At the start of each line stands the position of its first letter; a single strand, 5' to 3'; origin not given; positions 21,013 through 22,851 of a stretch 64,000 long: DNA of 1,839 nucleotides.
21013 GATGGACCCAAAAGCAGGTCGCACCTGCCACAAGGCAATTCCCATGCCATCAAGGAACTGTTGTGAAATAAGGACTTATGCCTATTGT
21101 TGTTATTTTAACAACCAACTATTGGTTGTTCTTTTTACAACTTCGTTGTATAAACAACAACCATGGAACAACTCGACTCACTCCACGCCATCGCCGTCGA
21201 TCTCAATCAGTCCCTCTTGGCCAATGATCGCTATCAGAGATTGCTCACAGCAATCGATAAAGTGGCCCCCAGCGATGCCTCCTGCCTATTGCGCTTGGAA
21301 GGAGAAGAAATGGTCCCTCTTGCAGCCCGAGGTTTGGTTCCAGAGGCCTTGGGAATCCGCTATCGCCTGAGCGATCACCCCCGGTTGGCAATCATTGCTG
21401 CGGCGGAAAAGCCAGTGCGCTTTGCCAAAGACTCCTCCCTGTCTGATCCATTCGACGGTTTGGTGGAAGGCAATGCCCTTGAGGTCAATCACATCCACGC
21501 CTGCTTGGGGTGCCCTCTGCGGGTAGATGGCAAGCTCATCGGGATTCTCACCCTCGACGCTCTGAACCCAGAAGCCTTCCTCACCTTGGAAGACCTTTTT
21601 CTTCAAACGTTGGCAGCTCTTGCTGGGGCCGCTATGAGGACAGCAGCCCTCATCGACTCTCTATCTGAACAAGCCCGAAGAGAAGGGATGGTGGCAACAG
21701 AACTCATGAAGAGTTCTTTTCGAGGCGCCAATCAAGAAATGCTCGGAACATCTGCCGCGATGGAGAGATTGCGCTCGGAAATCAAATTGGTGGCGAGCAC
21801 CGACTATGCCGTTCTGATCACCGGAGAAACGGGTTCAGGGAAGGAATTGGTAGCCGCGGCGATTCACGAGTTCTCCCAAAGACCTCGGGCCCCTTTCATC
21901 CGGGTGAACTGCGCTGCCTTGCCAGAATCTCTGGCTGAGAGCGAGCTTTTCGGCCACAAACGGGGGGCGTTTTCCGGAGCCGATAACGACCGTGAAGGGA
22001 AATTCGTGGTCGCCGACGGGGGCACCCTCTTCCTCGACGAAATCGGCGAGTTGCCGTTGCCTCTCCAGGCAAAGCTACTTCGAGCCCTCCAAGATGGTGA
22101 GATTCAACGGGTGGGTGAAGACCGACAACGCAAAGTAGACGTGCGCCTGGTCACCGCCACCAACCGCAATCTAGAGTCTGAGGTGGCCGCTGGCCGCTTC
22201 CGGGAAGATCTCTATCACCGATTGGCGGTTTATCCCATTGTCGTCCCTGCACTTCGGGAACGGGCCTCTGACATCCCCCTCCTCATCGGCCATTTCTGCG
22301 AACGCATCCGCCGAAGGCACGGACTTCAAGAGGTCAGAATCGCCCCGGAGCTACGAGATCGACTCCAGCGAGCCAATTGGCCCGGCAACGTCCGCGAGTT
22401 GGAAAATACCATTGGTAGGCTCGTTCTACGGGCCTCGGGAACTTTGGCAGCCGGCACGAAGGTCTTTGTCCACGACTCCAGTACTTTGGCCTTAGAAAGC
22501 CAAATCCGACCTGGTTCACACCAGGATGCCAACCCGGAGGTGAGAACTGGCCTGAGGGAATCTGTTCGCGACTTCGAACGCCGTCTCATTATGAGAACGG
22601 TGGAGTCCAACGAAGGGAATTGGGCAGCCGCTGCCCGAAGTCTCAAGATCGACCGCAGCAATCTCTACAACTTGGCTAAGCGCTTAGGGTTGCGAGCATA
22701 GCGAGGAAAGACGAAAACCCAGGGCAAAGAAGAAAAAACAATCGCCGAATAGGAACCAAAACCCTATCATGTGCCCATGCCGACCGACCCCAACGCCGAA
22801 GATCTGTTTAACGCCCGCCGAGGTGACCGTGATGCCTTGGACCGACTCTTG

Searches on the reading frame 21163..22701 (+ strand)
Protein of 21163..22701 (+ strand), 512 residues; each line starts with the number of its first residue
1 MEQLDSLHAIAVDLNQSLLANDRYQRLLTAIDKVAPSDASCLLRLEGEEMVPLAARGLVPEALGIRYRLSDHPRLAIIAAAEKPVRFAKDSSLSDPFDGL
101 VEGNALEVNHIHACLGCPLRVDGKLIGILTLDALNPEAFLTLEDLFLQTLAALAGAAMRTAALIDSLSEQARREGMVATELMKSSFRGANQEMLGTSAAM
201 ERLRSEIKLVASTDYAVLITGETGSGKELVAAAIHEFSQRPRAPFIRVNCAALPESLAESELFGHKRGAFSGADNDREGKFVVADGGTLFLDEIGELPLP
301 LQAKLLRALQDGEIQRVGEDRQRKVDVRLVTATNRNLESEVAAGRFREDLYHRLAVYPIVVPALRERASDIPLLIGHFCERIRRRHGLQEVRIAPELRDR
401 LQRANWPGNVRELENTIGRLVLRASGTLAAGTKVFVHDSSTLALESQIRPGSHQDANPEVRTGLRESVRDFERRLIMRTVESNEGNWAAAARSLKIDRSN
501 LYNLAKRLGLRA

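Call 45: search_protein_families(library=pfam, proteins=[window:21163-22701:+], max_evalue=1)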
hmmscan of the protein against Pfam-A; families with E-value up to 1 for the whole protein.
window:21163-22701:+ (512 aa): 13 families
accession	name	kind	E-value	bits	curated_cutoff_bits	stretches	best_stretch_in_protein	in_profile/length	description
PF00158.32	Sigma54_activat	-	1e-70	237.2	20.2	1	194-359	2-167/168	Sigma-54 interaction domain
PF14532.12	Sigma54_activ_2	-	5.9e-24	85.3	25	1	194-364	1-138/138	Sigma-54 interaction domain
PF25601.1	AAA_lid_14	-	1.6e-18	66.7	27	1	365-427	1-63/87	AAA+ ATPase lid domain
PF01590.32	GAF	-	8.5e-11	43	22.4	1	23-157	5-132/133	GAF domain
PF13185.12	GAF_2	-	1.6e-08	35.3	28.6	1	24-158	8-135/136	GAF domain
PF02954.25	HTH_8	-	6.5e-07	29.4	22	1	468-503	2-37/42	Bacterial regulatory protein, Fis family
PF07728.20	AAA_5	-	2.2e-06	28.2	22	1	217-337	2-125/139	AAA domain (dynein-related subfamily)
PF01078.27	Mg_chelatase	-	1.6e-05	24.9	20.3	1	272-335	93-158/207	Magnesium chelatase, subunit ChlI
PF00004.35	AAA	-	0.0019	19.1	21.2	1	217-350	1-127/131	ATPase family associated with various cellular activities (AAA)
PF13245.12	AAA_19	-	0.0082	16.8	25.1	1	205-322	42-128/134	AAA domain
PF07724.20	AAA_2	-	0.011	16.2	27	1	217-328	6-115/166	AAA domain (Cdc48 subfamily)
PF13191.12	AAA_16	-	0.015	16.2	32.6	1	199-253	8-63/167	AAA ATPase domain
PF13401.12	AAA_22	-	0.016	16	27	1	213-254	4-45/130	AAA domain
